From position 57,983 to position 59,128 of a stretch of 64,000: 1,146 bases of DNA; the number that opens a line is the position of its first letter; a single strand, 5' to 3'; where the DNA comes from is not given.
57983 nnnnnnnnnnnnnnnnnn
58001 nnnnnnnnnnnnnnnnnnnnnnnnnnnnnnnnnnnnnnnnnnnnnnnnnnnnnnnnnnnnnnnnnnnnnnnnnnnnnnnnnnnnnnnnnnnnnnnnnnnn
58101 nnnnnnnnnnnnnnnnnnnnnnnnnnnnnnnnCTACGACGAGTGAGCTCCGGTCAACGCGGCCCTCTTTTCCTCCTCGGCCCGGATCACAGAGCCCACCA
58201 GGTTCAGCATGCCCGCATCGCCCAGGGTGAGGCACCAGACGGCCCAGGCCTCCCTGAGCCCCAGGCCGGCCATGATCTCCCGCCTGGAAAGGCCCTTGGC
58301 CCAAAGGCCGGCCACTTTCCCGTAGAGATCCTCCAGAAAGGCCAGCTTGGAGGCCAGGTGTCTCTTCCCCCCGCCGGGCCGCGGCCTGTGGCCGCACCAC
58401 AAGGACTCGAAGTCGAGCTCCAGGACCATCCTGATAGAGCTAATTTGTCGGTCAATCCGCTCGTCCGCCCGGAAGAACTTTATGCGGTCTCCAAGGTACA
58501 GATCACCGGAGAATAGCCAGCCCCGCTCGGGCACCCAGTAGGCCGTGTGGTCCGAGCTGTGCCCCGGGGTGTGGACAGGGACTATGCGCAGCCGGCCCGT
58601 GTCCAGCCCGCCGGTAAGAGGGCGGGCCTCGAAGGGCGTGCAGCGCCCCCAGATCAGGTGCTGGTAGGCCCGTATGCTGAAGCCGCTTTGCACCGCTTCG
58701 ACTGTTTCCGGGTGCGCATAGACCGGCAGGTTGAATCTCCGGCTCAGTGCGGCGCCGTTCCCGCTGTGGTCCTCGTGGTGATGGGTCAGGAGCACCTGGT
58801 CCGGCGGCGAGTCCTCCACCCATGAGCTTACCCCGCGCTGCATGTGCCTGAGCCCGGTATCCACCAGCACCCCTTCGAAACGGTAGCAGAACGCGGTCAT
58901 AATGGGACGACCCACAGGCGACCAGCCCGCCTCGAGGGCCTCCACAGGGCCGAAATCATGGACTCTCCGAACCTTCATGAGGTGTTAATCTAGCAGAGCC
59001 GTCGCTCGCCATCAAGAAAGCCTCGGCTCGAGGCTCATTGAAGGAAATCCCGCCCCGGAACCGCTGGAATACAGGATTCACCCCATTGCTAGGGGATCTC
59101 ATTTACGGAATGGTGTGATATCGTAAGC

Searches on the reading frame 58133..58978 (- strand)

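Call 75: search_protein_families(library=pfam, proteins=[window:58133-58978:-], max_evalue=0.001)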
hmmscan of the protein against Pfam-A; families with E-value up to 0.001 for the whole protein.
window:58133-58978:- (281 aa): 2 families
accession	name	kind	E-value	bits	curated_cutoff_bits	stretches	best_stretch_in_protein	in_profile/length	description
PF00753.33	Lactamase_B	-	3.7e-19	69.9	22.7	1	36-164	17-154/196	Metallo-beta-lactamase superfamily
PF12706.13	Lactamase_B_2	-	3.7e-07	30.4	27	1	37-141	3-114/200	Beta-lactamase superfamily domain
